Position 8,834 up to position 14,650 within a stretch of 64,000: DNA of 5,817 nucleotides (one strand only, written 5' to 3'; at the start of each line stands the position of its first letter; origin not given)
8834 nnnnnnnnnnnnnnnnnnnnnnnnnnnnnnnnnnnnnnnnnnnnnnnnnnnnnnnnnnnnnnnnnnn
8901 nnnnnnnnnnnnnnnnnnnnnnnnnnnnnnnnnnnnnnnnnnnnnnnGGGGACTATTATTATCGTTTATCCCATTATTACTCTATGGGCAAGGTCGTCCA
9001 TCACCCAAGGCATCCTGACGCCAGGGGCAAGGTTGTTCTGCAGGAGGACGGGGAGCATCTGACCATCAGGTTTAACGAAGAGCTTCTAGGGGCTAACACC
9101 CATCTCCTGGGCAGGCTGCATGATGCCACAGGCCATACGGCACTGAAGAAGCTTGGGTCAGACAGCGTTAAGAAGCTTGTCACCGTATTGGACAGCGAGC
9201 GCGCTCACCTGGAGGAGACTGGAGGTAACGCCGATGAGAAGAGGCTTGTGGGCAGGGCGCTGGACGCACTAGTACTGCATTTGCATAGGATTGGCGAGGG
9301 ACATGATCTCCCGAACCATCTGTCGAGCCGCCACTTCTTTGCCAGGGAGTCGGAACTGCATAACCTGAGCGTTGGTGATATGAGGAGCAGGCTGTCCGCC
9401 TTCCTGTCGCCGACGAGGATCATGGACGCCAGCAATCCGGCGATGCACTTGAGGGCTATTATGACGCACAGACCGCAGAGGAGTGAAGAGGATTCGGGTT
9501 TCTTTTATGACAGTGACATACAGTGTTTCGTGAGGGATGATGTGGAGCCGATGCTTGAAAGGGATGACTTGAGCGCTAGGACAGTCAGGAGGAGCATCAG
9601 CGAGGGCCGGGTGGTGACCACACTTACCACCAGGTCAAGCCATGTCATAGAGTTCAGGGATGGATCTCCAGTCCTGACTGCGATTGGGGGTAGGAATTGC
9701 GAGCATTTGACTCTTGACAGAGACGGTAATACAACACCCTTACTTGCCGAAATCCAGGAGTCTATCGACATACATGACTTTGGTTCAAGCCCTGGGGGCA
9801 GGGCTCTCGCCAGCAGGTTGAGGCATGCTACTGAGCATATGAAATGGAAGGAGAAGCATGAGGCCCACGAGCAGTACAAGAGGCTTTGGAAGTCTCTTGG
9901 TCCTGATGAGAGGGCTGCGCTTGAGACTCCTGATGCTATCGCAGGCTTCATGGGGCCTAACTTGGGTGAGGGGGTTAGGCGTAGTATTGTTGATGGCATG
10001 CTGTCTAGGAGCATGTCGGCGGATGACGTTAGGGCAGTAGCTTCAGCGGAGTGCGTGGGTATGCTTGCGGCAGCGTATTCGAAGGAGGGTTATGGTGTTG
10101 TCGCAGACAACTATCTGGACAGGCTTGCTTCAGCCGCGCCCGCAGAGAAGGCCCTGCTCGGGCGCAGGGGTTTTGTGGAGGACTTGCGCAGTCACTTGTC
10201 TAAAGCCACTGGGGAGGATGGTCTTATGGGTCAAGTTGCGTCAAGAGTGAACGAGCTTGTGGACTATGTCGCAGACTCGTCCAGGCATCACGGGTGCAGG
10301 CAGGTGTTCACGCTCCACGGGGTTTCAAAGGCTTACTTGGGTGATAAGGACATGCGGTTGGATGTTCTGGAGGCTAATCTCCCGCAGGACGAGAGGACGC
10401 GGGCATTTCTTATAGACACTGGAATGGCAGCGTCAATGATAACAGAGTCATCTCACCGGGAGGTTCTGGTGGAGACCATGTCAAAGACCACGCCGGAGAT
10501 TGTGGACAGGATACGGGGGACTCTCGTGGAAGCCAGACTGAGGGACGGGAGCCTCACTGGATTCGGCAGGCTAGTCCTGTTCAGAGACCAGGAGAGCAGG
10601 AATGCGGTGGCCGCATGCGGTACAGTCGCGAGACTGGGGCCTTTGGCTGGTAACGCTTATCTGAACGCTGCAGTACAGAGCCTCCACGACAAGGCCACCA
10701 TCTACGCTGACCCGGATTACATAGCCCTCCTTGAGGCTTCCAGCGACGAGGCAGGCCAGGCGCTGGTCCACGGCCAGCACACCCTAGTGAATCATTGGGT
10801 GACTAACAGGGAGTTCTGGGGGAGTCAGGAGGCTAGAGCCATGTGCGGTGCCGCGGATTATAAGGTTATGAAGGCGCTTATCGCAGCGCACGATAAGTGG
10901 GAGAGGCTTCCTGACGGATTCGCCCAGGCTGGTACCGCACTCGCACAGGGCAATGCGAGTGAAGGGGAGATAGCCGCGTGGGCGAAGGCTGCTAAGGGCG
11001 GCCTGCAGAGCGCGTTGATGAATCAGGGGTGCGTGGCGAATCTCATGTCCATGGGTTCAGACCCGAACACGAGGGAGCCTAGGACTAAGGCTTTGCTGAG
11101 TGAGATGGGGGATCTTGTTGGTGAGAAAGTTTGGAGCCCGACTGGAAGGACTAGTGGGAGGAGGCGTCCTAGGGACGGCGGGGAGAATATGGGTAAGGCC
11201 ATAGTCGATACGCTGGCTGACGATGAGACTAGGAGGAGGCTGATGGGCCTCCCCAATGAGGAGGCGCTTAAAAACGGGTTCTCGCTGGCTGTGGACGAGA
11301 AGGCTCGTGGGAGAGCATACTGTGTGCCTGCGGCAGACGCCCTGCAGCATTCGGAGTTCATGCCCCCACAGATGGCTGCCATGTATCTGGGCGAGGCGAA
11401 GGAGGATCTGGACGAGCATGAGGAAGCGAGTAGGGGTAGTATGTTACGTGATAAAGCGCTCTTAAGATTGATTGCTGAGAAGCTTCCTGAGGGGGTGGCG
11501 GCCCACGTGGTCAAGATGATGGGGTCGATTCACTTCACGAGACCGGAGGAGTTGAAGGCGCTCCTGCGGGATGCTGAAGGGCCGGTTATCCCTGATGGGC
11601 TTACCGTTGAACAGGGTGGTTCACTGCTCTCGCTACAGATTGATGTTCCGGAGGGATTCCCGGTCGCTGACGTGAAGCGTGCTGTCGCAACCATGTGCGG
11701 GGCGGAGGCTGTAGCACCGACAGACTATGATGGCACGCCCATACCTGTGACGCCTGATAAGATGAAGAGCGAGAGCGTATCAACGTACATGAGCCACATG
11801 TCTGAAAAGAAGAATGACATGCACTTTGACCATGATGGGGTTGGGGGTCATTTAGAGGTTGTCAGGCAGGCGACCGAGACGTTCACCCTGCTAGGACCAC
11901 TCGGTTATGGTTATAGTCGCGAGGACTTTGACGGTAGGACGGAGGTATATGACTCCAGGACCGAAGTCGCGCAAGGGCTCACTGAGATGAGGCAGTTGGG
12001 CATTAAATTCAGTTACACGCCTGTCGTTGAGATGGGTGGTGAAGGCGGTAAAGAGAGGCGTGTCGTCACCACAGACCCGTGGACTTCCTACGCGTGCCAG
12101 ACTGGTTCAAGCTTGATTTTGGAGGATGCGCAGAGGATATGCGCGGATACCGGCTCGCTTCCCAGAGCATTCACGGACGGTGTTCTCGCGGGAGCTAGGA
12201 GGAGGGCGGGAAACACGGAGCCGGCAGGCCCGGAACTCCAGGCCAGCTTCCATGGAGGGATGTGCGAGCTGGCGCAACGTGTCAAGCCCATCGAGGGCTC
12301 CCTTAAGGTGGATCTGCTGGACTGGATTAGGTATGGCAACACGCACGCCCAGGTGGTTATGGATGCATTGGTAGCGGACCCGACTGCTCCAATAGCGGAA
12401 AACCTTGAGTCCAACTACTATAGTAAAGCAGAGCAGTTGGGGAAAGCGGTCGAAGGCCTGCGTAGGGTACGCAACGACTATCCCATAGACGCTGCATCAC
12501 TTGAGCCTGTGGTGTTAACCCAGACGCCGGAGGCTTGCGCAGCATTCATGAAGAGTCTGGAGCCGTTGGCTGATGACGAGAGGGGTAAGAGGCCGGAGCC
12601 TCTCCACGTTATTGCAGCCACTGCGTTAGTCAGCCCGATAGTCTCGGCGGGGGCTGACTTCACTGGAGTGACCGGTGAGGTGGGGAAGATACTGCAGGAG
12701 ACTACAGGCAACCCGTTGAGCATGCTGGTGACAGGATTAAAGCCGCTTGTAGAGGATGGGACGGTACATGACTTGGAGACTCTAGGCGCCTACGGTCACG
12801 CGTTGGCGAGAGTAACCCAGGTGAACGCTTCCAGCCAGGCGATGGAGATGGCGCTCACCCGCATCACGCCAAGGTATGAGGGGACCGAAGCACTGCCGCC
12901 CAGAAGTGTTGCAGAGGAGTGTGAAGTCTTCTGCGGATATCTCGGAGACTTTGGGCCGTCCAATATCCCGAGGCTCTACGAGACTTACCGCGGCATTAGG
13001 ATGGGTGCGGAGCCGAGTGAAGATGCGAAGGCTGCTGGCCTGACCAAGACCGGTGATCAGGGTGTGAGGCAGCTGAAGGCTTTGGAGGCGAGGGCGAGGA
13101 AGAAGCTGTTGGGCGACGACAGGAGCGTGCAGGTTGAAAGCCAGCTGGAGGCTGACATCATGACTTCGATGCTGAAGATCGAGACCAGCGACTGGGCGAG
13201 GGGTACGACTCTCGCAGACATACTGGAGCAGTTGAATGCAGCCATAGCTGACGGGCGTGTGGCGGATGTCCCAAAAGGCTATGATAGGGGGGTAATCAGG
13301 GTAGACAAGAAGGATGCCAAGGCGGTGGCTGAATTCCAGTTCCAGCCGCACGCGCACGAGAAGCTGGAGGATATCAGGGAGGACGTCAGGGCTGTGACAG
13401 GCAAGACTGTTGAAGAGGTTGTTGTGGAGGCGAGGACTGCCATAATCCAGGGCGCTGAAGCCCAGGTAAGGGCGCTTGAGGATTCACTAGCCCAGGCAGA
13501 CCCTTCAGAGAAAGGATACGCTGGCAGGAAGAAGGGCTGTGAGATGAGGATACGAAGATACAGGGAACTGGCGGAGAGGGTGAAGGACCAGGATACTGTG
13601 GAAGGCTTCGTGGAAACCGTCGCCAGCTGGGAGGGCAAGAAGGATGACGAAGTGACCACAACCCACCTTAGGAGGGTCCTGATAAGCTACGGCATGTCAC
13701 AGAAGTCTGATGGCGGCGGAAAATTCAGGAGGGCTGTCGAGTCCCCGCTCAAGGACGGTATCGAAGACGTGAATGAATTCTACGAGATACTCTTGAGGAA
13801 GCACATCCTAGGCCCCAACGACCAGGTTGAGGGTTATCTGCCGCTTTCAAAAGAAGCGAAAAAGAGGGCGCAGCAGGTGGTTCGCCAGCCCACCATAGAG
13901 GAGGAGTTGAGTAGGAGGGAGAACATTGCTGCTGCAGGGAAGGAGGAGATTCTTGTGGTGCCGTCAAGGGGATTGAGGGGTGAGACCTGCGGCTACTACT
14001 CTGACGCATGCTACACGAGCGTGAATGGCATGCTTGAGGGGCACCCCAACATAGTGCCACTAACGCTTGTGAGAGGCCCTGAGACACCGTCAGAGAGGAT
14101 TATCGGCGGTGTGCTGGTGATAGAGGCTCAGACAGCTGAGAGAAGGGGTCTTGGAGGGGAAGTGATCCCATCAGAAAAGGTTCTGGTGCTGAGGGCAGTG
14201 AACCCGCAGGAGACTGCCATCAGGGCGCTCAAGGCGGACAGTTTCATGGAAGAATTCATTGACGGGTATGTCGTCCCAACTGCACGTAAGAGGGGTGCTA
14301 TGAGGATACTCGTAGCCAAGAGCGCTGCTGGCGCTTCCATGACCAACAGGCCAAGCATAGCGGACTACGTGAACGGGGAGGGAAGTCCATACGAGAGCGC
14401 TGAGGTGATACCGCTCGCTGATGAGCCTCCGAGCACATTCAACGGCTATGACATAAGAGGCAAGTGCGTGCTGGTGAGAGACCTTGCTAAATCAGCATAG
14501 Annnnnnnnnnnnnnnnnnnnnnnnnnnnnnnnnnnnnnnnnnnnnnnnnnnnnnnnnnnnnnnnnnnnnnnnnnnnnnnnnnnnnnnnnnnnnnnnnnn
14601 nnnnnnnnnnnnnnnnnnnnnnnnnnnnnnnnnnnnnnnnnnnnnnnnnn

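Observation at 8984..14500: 1838-aa cytoplasmic orphan giant protein with no recognisable domains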

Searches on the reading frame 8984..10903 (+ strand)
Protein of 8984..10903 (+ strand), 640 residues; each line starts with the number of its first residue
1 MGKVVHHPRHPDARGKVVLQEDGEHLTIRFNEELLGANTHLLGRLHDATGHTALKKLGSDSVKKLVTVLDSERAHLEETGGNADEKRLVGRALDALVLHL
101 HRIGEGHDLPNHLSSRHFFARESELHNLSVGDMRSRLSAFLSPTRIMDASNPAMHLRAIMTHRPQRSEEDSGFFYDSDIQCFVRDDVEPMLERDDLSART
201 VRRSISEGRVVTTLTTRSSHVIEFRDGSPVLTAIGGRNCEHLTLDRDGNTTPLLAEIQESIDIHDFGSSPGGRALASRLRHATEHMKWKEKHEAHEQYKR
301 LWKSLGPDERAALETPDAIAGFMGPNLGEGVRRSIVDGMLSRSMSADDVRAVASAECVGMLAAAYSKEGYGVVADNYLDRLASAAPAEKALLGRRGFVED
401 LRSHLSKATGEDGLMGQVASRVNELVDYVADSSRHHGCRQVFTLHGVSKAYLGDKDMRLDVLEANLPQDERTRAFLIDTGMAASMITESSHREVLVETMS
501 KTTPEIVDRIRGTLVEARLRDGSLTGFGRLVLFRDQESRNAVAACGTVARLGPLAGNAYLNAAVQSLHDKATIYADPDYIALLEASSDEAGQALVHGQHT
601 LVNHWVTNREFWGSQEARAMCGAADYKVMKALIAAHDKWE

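Call 34: find_homologous_proteins(query=window:8984-10903:+, max_evalue=0.01)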
Query window:8984-10903:+: 8000 candidates shared short words with the query, none scored E <= 0.01.
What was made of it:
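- Tried and rejected: Call 34 did not even return the self-hit, so these negatives are weak.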

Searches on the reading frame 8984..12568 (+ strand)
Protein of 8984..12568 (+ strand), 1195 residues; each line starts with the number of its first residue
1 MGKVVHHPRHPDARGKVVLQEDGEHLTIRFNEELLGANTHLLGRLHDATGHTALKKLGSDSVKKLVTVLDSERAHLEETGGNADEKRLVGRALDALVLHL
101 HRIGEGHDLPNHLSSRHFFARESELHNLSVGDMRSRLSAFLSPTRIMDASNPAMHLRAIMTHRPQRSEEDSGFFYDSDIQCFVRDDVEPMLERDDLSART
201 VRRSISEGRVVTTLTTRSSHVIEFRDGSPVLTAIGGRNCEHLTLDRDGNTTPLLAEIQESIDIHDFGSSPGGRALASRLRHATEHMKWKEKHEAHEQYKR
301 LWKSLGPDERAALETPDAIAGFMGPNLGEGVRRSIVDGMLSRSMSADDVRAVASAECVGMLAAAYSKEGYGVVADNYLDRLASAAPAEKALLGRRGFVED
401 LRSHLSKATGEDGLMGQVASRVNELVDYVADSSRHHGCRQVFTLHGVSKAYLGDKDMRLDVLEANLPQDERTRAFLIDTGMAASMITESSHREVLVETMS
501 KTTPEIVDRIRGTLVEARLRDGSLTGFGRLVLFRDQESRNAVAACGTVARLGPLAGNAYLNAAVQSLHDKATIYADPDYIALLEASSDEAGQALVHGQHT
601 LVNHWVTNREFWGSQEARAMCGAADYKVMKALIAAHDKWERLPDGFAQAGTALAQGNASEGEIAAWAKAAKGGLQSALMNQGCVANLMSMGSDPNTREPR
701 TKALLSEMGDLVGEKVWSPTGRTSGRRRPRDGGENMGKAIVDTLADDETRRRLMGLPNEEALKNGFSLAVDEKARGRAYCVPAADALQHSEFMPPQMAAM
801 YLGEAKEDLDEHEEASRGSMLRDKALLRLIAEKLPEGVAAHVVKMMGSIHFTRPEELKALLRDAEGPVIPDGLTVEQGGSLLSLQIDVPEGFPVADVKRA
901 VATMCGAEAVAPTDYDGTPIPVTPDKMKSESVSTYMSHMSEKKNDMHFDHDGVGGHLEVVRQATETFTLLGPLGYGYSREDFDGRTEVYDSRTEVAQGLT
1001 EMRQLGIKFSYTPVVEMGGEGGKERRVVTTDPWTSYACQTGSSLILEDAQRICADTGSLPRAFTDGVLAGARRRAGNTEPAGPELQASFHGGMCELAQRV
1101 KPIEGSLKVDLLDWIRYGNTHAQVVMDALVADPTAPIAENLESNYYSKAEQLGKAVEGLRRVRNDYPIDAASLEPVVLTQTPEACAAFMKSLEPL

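Call 24: find_related_loci(query=A1, collection=metagenome_contigs, flank=10000)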
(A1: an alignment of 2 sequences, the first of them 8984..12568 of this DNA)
Query A1 (1195 aa) in metagenome_contigs; peptide patterns used: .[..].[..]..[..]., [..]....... (x = any residue, [..] = any of these).
158 stretches matched a pattern, but none encodes a relative of the query by tblastn (E <= 1e-3).
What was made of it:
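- Tried and rejected: The metagenome scan with N-module peptide patterns gave no relative (call 24).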

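Call 97: search_solved_structures(query=A1, max_evalue=1)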
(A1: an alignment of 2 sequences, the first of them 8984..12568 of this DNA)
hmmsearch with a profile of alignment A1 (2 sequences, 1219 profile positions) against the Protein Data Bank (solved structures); distinct sequences matched with E-value up to 1: 0.

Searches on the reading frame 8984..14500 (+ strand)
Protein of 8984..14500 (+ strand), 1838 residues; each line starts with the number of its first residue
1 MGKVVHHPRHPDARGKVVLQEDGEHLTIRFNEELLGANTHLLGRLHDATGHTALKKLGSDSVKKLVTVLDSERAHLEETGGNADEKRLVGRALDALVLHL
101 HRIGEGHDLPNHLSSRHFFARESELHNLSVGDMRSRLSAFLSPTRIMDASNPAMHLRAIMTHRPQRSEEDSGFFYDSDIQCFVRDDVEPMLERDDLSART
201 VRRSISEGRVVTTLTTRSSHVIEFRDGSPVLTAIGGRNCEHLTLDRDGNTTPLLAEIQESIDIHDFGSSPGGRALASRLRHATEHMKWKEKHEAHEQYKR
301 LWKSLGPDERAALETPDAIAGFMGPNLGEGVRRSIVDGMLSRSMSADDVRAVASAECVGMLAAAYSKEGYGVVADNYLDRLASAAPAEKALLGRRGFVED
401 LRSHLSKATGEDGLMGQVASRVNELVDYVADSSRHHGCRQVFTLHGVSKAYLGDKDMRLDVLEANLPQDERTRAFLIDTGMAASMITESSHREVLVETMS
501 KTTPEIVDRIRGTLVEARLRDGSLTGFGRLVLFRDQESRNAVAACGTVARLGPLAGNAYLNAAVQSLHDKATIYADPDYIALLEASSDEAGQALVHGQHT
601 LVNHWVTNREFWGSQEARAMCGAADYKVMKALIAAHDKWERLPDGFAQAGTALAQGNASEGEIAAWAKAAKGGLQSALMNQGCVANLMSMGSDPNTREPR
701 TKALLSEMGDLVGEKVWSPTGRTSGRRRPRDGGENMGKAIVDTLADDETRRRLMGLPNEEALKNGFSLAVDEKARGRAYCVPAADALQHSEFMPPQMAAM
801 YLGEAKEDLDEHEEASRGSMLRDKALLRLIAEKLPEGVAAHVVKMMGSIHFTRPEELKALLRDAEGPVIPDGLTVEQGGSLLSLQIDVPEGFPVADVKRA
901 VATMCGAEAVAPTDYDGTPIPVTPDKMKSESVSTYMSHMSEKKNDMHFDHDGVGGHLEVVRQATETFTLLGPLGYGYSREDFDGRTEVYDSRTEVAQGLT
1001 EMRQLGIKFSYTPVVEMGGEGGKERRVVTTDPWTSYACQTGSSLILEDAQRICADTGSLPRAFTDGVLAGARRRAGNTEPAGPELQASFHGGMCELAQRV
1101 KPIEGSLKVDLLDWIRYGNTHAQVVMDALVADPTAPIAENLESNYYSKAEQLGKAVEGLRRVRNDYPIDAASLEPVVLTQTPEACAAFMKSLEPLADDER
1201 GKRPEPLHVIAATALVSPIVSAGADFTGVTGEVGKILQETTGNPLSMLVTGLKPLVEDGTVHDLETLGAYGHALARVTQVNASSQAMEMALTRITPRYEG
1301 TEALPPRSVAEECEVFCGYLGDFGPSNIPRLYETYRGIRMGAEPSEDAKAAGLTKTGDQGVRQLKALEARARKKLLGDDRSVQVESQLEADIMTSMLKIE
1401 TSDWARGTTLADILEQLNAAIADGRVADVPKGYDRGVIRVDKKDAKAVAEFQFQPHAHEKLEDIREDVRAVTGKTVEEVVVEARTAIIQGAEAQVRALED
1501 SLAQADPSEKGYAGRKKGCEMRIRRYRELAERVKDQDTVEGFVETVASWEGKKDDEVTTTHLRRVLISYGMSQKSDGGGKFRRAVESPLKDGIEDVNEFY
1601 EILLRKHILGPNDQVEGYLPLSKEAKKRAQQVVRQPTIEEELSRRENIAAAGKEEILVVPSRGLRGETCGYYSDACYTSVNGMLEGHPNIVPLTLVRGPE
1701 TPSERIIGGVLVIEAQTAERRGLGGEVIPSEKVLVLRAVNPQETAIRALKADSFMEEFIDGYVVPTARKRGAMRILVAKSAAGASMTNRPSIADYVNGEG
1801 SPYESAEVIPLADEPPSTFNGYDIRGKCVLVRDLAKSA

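Call 5: search_protein_families(library=pfam, proteins=[window:8984-14500:+], max_evalue=0.01)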
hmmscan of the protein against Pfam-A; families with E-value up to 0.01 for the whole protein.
window:8984-14500:+ (1838 aa): 0 families

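Call 6: search_protein_families(library=ncbifam, proteins=[window:8984-14500:+], max_evalue=0.01)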
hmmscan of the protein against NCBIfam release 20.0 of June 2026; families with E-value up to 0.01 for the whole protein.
window:8984-14500:+ (1838 aa): 0 families

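Call 7: find_homologous_proteins(query=window:8984-14497:+, max_evalue=0.001)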
Query window:8984-14497:+ (1838 aa): 1 proteins with E <= 0.001 among 8000 candidates.
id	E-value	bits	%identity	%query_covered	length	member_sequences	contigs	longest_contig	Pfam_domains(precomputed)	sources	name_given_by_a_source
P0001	0.0e+0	4138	100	100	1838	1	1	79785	-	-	-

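Call 8: search_protein_families(library=padloc, proteins=[window:8984-14497:+], max_evalue=1)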
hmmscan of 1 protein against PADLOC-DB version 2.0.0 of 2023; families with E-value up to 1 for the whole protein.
window:8984-14497:+ (1838 aa): 0 families
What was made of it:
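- On Known anti-phage defence proteins: No hit at E<=1 (call 8).
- No PADLOC hit (call 8).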

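Call 19: search_solved_structures(query=window:8984-14497:+, max_evalue=10)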
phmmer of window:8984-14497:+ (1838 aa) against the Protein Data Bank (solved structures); distinct sequences matched with E-value up to 10: 0.
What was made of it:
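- No hit in Pfam, NCBIfam, PADLOC or PDB sequences (calls 5, 6, 8, 19).
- Tried and rejected: NCBIfam, PADLOC and PDB sequences gave nothing (calls 6, 8, 19).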

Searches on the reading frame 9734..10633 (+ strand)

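Call 21: search_protein_families(library=pfam, proteins=[window:9734-10633:+], max_evalue=10)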
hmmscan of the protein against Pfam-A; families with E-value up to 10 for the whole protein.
window:9734-10633:+ (300 aa): 1 family
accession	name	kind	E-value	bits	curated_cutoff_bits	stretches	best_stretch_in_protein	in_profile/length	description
PF12382.13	Peptidase_A2_2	-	0.17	12.3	27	1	198-244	22-69/137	Retrotransposon peptidase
